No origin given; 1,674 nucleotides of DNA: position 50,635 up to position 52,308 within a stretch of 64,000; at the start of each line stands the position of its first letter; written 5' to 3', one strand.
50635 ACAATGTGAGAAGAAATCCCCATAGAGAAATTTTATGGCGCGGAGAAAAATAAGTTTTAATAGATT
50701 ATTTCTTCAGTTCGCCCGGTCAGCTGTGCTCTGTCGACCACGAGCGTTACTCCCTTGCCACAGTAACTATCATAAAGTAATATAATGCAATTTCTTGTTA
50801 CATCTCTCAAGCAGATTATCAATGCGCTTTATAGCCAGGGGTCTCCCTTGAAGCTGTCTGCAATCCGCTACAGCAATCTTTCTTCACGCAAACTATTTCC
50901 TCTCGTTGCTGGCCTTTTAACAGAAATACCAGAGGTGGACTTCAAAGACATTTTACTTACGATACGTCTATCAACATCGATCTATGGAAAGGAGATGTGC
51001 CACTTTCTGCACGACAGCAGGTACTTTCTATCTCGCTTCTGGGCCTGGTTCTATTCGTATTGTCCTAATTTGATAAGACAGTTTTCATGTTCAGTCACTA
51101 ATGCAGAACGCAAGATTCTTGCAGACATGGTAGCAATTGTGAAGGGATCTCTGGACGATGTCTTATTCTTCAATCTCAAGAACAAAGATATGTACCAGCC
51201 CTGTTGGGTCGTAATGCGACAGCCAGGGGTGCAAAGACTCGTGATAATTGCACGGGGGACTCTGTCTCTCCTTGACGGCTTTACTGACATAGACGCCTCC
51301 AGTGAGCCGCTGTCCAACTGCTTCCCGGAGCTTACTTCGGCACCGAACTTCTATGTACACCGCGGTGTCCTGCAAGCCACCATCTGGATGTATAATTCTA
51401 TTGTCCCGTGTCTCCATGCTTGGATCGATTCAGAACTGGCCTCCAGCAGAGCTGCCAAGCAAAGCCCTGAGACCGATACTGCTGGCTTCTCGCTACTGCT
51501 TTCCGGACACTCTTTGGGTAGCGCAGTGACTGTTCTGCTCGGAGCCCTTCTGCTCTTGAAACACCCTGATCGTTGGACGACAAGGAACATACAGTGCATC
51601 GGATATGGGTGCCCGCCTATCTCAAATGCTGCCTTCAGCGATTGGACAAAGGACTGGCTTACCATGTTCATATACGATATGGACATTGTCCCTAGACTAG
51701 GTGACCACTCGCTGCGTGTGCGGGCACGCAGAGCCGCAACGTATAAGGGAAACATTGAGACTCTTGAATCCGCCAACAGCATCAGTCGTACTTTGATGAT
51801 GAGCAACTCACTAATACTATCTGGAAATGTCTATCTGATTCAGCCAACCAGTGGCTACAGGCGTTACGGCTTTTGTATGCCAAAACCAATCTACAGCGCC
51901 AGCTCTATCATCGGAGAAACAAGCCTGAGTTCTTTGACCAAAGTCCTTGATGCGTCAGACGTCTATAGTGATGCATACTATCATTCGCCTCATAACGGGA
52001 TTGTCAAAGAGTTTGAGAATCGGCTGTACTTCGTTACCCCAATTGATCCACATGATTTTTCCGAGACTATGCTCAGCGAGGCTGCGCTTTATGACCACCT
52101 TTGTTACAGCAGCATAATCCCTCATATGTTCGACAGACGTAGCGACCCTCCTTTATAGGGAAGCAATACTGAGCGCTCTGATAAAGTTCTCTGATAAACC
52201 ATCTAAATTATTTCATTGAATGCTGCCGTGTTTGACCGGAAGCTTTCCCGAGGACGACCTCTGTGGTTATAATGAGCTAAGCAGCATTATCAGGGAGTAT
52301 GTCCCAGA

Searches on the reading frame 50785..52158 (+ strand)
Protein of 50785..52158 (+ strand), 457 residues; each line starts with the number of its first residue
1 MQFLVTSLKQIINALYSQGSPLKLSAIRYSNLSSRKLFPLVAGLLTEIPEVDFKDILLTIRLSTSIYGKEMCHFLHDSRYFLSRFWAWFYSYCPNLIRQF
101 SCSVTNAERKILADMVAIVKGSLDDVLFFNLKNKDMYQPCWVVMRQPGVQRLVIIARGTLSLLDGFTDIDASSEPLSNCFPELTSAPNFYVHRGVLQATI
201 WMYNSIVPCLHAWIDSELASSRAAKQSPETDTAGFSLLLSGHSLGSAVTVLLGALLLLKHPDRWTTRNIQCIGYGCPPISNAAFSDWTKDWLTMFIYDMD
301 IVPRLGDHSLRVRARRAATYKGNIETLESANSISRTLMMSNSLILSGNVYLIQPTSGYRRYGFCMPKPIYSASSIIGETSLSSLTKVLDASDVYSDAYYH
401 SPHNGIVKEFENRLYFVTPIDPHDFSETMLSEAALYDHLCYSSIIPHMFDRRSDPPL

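Call 10: search_protein_families(library=pfam, proteins=[window:50785-52158:+], max_evalue=0.001)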
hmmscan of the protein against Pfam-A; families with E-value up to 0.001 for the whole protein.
window:50785-52158:+ (457 aa): 1 family
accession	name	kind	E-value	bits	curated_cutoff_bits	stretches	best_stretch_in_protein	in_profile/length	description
PF01764.32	Lipase_3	-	3e-18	66.5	22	1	153-305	1-135/140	Lipase (class 3)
